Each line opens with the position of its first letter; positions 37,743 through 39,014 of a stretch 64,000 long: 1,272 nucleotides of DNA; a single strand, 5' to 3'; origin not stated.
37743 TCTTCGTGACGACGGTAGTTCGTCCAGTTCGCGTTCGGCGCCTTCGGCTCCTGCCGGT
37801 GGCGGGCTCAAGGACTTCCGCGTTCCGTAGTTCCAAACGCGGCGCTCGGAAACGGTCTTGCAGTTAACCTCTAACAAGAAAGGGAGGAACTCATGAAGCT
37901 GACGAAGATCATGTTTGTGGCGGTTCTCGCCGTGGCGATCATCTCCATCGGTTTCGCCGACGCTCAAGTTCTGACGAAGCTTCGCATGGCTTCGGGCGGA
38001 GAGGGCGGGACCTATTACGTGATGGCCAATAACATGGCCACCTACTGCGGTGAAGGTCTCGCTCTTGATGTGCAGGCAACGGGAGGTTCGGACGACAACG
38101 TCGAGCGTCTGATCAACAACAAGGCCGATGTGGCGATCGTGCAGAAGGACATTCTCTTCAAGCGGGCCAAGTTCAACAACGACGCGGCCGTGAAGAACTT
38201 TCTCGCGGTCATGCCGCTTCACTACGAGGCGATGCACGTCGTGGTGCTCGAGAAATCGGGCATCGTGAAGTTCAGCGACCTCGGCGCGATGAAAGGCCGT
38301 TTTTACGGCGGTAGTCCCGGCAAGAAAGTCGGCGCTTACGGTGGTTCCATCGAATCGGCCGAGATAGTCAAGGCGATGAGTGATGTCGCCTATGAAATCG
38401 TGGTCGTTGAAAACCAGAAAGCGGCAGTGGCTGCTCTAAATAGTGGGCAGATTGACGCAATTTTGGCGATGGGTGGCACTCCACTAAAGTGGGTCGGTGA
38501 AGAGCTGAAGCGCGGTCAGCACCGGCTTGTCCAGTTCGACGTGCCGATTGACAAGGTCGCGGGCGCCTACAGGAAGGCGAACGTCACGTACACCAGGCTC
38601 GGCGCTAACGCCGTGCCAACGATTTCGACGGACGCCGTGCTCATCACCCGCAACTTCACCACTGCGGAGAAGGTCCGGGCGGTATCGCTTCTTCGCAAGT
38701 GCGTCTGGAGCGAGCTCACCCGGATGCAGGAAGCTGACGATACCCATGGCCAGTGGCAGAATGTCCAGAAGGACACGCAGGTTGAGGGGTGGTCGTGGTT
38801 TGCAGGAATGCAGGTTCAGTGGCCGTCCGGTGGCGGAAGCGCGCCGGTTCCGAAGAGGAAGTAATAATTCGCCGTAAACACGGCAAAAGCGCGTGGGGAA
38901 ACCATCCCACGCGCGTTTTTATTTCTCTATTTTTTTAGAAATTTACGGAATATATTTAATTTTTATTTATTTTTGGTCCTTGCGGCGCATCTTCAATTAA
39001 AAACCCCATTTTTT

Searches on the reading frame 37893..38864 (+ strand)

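Call 110: search_protein_families(library=pfam, proteins=[window:37893-38864:+], max_evalue=0.01)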
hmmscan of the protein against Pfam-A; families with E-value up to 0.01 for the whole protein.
window:37893-38864:+ (323 aa): 2 families
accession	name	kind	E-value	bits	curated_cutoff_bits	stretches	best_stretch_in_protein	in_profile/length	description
PF16868.10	NMT1_3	-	1.9e-24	87.2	27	1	32-285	1-261/289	NMT1-like family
PF09084.16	NMT1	-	9.7e-08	32.6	20.5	1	43-192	8-146/216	NMT1/THI5 like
